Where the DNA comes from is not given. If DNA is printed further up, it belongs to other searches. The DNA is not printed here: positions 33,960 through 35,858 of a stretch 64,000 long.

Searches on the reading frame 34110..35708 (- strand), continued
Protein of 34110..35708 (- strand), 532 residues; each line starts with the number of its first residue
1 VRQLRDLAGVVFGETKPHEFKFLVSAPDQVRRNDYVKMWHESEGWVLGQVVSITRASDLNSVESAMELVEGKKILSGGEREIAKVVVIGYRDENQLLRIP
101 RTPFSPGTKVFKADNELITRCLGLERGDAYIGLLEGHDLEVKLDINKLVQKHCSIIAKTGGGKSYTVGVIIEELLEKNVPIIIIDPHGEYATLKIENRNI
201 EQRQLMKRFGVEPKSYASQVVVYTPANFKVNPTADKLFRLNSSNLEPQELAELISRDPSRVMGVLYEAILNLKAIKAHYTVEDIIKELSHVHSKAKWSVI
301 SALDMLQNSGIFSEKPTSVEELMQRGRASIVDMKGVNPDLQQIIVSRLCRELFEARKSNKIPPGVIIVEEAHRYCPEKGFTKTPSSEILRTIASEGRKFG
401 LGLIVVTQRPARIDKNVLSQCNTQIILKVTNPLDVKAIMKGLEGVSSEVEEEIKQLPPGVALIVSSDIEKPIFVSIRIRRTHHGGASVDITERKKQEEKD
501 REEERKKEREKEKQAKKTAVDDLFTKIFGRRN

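Call 67: find_homologous_proteins(query=P0271, max_evalue=1e-20)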
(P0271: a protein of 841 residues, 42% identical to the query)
Query P0271 (841 aa): 3138 proteins with E <= 1e-20 among 8000 candidates; the best 120 are listed.
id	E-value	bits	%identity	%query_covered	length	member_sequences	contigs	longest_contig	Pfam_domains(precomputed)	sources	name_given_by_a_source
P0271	0.0e+0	1791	100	100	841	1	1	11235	PF01935.24,PF05872.19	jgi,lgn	jgi:DNA helicase HerA-like ATPase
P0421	4.5e-296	1003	66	88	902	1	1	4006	PF01935.24,PF05872.19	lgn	-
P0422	2.7e-152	528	52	61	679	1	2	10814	PF01935.24,PF05872.19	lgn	-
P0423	7.9e-152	526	52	58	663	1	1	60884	PF01935.24,PF05872.19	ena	-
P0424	3.6e-151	524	52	60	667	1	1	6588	PF01935.24,PF05872.19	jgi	jgi:DNA helicase HerA-like ATPase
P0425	1.5e-150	522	-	-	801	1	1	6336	PF01935.24,PF05872.19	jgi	jgi:DNA helicase HerA-like ATPase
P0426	1.9e-150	521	51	60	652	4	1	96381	PF01935.24,PF05872.19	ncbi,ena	-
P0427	2.5e-150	521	51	62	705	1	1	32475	PF01935.24,PF05872.19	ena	-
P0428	3.5e-150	520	54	58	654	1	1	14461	PF01935.24,PF05872.19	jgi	jgi:DNA helicase HerA-like ATPase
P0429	4.1e-150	520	52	59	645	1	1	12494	PF01935.24,PF05872.19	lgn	-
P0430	2.4e-149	518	52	59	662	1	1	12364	PF01935.24,PF05872.19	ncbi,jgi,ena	ncbi:MAG: ATP-binding protein [Candidatus Thermoplasmatota archaeon]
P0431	5.9e-149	516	52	58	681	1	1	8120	PF01935.24,PF05872.19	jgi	jgi:DNA helicase HerA-like ATPase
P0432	8.3e-149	516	53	58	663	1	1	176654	PF01935.24,PF05872.19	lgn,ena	-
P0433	1.3e-148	515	52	59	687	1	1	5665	PF01935.24,PF05872.19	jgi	jgi:DNA helicase HerA-like ATPase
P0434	2.5e-148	514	51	61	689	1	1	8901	PF01935.24,PF05872.19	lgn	-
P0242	8.7e-137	476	47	58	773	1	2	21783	PF01935.24,PF05872.19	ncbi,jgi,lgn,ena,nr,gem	ncbi:MAG: hypothetical protein CVT48_04160 [Thermoplasmata archaeon HGW-Thermoplasmata-1]|nr:MAG: hy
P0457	1.6e-134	469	48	58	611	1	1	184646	PF01935.24,PF09378.17,PF05872.19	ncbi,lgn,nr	ncbi:MAG: ATP-binding protein [Euryarchaeota archaeon]|nr:ATP-binding protein [Euryarchaeota archaeo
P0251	1.6e-130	455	49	57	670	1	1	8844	PF01935.24,PF05872.19,PF02534.21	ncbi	ncbi:MAG: ATP-binding protein [Thermoplasmatota archaeon]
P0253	4.3e-130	454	45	58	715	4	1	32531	PF01935.24,PF05872.19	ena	-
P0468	1.6e-129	452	43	63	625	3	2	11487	PF01935.24,PF09378.17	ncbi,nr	ncbi:MAG: DUF87 domain-containing protein [Candidatus Thermoplasmatota archaeon]|nr:DUF87 domain-con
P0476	3.2e-128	448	48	58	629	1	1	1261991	PF01935.24,PF05872.19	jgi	jgi:hypothetical protein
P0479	6.0e-128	447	46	60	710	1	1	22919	PF01935.24,PF09378.17,PF05872.19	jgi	jgi:DNA helicase HerA-like ATPase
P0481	1.2e-127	446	45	62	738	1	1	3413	PF01935.24,PF09378.17,PF05872.19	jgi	jgi:uncharacterized protein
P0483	2.1e-127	445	43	59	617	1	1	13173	PF01935.24,PF09378.17,PF05872.19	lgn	-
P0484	2.1e-127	445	45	57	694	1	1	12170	PF01935.24,PF09378.17,PF05872.19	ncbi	-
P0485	2.2e-127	445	44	59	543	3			PF01935.24,PF09378.17,PF05872.19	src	-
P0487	3.4e-127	444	44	59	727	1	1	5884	PF01935.24,PF09378.17,PF05872.19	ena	-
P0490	8.4e-127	443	43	61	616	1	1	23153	PF01935.24,PF09378.17,PF05872.19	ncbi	-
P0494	2.5e-126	442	45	62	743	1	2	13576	PF01935.24,PF09378.17,PF05872.19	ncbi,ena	ncbi:MAG: ATP-binding protein [Candidatus Thermoplasmatota archaeon]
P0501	1.7e-125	439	44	58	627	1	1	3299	PF01935.24,PF09378.17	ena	-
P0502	1.8e-125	439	46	57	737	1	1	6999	PF01935.24,PF09378.17,PF05872.19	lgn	-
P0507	3.3e-125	438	46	57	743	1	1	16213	PF01935.24,PF09378.17,PF05872.19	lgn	-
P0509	4.3e-125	438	42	75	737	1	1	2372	PF01935.24,PF09378.17,PF05872.19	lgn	-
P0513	5.7e-125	437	43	58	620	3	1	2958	PF01935.24,PF09378.17,PF05872.19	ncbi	-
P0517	7.0e-125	437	41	61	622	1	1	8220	PF01935.24,PF09378.17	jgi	-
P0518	7.0e-125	437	44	60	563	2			PF01935.24,PF09378.17,PF05872.19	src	-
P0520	7.3e-125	437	46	57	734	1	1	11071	PF01935.24,PF09378.17,PF05872.19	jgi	-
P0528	2.0e-124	435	44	57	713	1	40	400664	PF01935.24,PF09378.17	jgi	jgi:uncharacterized protein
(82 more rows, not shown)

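Call 68: find_encoding_contigs(protein=P0390, flank=6000, max_places=1)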
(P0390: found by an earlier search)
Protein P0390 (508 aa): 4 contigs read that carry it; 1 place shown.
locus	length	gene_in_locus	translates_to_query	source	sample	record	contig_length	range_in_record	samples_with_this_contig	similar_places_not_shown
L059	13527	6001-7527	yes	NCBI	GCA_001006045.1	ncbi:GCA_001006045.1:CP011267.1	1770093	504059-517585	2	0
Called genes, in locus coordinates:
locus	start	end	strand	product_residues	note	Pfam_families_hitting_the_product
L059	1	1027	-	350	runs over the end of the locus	PF03308:MeaB, PF03029:ATP_bind_1 (faint)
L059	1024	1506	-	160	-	PF02310:B12-binding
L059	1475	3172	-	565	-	PF01642:MM_CoA_mutase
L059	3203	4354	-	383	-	PF02771:Acyl-CoA_dh_N, PF02770:Acyl-CoA_dh_M, PF00441:Acyl-CoA_dh_1, PF08028:Acyl-CoA_dh_2, PF22924:ACOX_C_alpha1 (faint)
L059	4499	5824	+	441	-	PF00483:NTP_transferase, PF12804:NTP_transf_3 (weak), PF22640:ManC_GMP_beta-helix, PF01050:MannoseP_isomer, PF07883:Cupin_2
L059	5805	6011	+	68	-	-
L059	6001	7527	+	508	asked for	PF09378:HAS-barrel, PF01935:DUF87, PF05872:HerA_C (faint)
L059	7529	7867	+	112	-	PF04475:DUF555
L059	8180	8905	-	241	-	PF00902:TatC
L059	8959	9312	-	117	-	PF06133:Com_YlbF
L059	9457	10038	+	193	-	PF00827:Ribosomal_L15e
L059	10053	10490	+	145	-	PF01877:RNA_binding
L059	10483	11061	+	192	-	PF01876:RNase_P_p30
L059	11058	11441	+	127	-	PF01900:RNase_P_Rpp14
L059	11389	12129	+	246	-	PF10584:Proteasome_A_N, PF00227:Proteasome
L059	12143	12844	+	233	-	PF01172:SBDS_N, PF09377:SBDS_domain_II, PF20268:SBDS_C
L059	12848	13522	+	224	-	PF14382:ECR1_N, PF22625:ECR1_N_2, PF00575:S1, PF21262:RRP40_S1, PF21266:S1_RRP4, PF07650:KH_2 (faint), PF00013:KH_1 (weak), PF15985:KH_6 (weak)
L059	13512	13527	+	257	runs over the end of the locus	PF01138:RNase_PH, PF03725:RNase_PH_C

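Call 69: find_encoding_contigs(protein=P0476, flank=6000, max_places=1)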
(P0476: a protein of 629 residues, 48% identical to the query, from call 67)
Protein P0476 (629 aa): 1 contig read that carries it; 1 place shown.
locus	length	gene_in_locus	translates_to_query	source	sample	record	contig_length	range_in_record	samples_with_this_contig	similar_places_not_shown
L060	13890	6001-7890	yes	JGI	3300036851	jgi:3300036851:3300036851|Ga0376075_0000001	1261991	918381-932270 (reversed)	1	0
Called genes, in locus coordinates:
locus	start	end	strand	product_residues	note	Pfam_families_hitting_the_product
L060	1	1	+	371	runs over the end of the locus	PF00142:Fer4_NifH (weak), PF01656:CbiA, PF02374:ArsA_ATPase, PF10609:ParA (weak), PF13614:AAA_31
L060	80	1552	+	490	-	PF12802:MarR_2 (faint), PF24266:HTH_HVO_0163_N (faint), PF01022:HTH_5 (faint), PF09339:HTH_IclR (faint), PF12840:HTH_20 (weak), PF13412:HTH_24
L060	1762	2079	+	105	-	-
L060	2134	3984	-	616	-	PF02730:AFOR_N, PF01314:AFOR_C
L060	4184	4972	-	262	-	-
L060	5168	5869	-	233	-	-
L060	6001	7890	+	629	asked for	PF01935:DUF87, PF05872:HerA_C (faint)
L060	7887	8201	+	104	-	PF04010:DUF357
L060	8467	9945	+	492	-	PF01022:HTH_5 (faint), PF12802:MarR_2 (weak), PF12840:HTH_20, PF13412:HTH_24 (faint), PF24266:HTH_HVO_0163_N (faint), PF13545:HTH_Crp_2 (faint)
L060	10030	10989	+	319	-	PF01545:Cation_efflux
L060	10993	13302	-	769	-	PF00324:AA_permease, PF13520:AA_permease_2, PF00582:Usp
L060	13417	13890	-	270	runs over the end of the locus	PF00582:Usp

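Call 71: find_related_loci(query=A2, collection=metagenome_contigs, flank=4000)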
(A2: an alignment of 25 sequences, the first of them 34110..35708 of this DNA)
Query A2 (532 aa) in metagenome_contigs; peptide patterns used: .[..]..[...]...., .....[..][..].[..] (x = any residue, [..] = any of these).
600 stretches matched a pattern (row limit reached: there are more); 556 encode a relative of the query (tblastn E <= 1e-3); the best 80 are kept; 80 distinct loci.
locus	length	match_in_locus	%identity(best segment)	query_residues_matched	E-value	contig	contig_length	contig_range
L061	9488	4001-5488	58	4-500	0e+0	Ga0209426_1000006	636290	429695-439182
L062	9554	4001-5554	56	5-532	0e+0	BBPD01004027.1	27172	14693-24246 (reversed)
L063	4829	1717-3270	55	5-532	0e+0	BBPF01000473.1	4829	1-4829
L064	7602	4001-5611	54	1-529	0e+0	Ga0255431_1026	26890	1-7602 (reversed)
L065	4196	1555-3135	56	5-528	0e+0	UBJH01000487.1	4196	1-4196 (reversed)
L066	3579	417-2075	54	4-529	0e+0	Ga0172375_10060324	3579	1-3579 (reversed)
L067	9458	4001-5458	59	5-490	0e+0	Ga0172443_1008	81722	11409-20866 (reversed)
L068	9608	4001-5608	55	2-529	0e+0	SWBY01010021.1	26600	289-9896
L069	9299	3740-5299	54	6-529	0e+0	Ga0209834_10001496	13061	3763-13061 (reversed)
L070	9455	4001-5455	57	2-490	0e+0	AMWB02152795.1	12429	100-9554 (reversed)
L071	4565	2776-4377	53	6-529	0e+0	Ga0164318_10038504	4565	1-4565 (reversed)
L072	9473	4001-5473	54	2-490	1e-179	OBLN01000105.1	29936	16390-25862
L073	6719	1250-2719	55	2-495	9e-179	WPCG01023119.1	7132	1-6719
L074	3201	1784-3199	55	5-476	0e+0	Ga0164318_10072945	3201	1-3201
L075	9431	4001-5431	57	6-492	0e+0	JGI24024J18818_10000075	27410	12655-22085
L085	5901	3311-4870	48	3-530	2e-158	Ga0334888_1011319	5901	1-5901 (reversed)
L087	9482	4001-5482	50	3-507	7e-156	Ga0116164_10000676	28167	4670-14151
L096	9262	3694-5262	47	9-531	1e-152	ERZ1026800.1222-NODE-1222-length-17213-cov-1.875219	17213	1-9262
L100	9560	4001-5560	47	9-531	1e-151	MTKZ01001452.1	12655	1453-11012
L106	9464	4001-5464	48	7-496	7e-151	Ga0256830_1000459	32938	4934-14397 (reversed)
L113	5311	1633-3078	51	8-490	4e-152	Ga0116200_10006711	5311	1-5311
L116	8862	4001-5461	49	3-490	7e-149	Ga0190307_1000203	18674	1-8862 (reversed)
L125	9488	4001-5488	47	6-504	9e-146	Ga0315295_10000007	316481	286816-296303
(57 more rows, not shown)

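Call 75: search_protein_families(library=pfam, proteins=[L116:5824-6873:+, L113:3369-4484:+, L100:5752-6852:+, L085:4870-5160:+, L070:3081-3884:+, L062:3181-3963:+, L087:3200-3913:+, L096:3256-3510:+, L106:2480-3949:+, L116:3197-3949:+], max_evalue=0.001)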
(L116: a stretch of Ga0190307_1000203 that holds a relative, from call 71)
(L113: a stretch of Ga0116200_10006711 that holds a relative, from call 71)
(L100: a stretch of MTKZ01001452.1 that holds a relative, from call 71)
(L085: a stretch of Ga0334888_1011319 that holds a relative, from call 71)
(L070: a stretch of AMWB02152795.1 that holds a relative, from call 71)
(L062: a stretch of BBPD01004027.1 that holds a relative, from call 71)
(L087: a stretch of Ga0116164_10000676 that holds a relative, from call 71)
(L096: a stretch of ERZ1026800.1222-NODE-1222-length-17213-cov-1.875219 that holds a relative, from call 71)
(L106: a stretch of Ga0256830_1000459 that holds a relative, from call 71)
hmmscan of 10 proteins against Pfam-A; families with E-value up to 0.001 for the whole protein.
L116:5824-6873:+ (349 aa): 1 family
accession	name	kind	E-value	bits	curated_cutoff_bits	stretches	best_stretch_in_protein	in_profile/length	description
PF01841.26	Transglut_core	-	1.1e-20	74.3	23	1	158-266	2-107/108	Transglutaminase-like superfamily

L113:3369-4484:+ (371 aa): 2 families
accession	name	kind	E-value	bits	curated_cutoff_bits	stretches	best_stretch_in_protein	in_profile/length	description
PF01841.26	Transglut_core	-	2.5e-22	79.6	23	1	189-288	11-107/108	Transglutaminase-like superfamily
PF04473.18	DUF553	-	0.00042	20.2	20.5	1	179-248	3-80/140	Transglutaminase-like domain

L100:5752-6852:+ (366 aa): 1 family
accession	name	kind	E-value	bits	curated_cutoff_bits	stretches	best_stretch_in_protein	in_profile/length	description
PF01264.26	Chorismate_synt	-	3.5e-144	480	27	1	10-355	1-327/327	Chorismate synthase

L085:4870-5160:+ (96 aa): 0 families

L070:3081-3884:+ (267 aa): 1 family
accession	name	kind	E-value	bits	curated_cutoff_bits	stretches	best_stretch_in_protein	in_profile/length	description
PF00590.25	TP_methylase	-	2.2e-18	67.4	27.8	1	1-190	1-182/212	Tetrapyrrole (Corrin/Porphyrin) Methylases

L062:3181-3963:+ (260 aa): 1 family
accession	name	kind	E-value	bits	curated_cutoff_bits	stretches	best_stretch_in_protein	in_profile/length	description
PF00590.25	TP_methylase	-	2e-22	80.7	27.8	1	3-185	2-182/212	Tetrapyrrole (Corrin/Porphyrin) Methylases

L087:3200-3913:+ (237 aa): 2 families
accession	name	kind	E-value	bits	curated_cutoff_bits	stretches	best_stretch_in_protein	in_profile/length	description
PF01694.28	Rhomboid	-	8.9e-35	120.4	22.6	1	91-228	3-140/143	Rhomboid domain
PF08551.15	DUF1751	-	5.8e-07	30.4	22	1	85-158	1-74/99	Eukaryotic integral membrane protein (DUF1751)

L096:3256-3510:+ (84 aa): 0 families

L106:2480-3949:+ (489 aa): 2 families
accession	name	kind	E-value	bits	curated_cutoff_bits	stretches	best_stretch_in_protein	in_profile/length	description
PF02913.24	FAD-oxidase_C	-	1e-80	271.5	21.2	1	248-487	2-248/248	FAD linked oxidases, C-terminal domain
PF01565.28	FAD_binding_4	-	1.6e-43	148.2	26.4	1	72-211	1-139/139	FAD binding domain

L116:3197-3949:+ (250 aa): 1 family
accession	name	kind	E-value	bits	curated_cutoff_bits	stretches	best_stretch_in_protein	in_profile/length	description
PF01997.21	Translin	-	1.7e-09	38.4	25.9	1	70-200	45-193/205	Translin family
